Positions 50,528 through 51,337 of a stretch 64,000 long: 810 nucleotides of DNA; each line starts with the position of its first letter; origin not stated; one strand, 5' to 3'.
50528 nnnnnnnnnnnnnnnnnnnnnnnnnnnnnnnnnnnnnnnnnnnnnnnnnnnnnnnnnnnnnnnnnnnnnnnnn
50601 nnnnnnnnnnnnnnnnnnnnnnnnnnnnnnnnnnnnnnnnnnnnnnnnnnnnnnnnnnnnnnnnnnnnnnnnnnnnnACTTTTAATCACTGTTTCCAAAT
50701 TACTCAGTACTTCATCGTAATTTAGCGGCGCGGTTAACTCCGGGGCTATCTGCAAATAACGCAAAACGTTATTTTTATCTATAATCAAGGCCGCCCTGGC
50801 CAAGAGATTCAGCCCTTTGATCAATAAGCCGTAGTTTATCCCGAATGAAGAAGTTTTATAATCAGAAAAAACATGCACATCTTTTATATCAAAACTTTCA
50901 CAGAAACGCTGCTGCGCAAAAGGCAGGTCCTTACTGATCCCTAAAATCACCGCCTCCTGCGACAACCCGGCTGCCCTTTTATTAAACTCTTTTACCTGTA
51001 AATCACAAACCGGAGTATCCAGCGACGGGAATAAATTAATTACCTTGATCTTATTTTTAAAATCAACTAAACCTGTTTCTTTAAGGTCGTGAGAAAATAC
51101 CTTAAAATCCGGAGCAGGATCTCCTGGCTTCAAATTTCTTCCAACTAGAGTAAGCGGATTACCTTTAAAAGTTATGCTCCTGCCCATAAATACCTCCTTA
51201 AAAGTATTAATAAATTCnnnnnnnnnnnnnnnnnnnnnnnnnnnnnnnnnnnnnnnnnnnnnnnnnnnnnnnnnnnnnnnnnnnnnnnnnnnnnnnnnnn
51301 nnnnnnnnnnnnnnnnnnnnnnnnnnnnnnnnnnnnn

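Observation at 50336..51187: Single polypeptide fusing thiol peroxidase (Tpx) to pterin-4a-carbinolamine dehydratase (PCD)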

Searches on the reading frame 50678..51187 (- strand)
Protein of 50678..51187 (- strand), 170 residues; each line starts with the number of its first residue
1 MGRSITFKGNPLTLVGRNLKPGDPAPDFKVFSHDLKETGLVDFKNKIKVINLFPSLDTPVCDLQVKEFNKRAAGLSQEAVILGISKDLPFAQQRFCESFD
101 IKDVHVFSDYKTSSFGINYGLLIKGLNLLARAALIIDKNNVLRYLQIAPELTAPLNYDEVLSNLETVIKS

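Call 14: search_solved_structures(query=window:50678-51187:-, max_evalue=1e-10, show_alignments=2)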
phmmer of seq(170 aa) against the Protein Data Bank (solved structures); distinct sequences matched with E-value up to 1e-10: 21.
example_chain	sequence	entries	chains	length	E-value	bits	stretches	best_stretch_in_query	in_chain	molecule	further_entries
2jsy_A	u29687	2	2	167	5e-40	140.3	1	4-167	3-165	Probable thiol peroxidase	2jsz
2yzh_A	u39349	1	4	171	7.8e-40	139.6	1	1-166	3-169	Probable thiol peroxidase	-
3p7x_A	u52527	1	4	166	4.8e-38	133.8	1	4-162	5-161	Probable thiol peroxidase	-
8zwt_A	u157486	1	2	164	5.1e-38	133.7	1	4-162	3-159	Thiol peroxidase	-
1psq_A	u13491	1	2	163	3.1e-36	128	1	5-161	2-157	probable thiol peroxidase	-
8xvw_A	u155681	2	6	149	1.5e-32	116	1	19-162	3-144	Thiol peroxidase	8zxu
6udg_A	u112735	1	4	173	2.1e-30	109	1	4-164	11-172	Thiol peroxidase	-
2xpd_A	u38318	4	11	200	3.4e-30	108.3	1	3-164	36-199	THIOL PEROXIDASE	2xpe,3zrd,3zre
2yjh_A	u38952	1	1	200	8.6e-29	103.7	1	3-164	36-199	THIOL PEROXIDASE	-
1xvq_A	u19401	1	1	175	4.8e-28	101.3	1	4-164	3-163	thiol peroxidase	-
9f5v_A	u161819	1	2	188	8.6e-28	100.5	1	4-162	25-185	Thiol peroxidase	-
1qxh_A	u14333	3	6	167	1.1e-27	100.1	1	4-164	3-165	Thiol peroxidase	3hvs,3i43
3hvx_A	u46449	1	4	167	1.1e-26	96.8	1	4-164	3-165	Thiol peroxidase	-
1y25_A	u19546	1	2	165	1.4e-26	96.6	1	4-163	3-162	Probable thiol peroxidase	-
9f64_A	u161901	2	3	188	1.6e-26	96.4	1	4-162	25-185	Thiol peroxidase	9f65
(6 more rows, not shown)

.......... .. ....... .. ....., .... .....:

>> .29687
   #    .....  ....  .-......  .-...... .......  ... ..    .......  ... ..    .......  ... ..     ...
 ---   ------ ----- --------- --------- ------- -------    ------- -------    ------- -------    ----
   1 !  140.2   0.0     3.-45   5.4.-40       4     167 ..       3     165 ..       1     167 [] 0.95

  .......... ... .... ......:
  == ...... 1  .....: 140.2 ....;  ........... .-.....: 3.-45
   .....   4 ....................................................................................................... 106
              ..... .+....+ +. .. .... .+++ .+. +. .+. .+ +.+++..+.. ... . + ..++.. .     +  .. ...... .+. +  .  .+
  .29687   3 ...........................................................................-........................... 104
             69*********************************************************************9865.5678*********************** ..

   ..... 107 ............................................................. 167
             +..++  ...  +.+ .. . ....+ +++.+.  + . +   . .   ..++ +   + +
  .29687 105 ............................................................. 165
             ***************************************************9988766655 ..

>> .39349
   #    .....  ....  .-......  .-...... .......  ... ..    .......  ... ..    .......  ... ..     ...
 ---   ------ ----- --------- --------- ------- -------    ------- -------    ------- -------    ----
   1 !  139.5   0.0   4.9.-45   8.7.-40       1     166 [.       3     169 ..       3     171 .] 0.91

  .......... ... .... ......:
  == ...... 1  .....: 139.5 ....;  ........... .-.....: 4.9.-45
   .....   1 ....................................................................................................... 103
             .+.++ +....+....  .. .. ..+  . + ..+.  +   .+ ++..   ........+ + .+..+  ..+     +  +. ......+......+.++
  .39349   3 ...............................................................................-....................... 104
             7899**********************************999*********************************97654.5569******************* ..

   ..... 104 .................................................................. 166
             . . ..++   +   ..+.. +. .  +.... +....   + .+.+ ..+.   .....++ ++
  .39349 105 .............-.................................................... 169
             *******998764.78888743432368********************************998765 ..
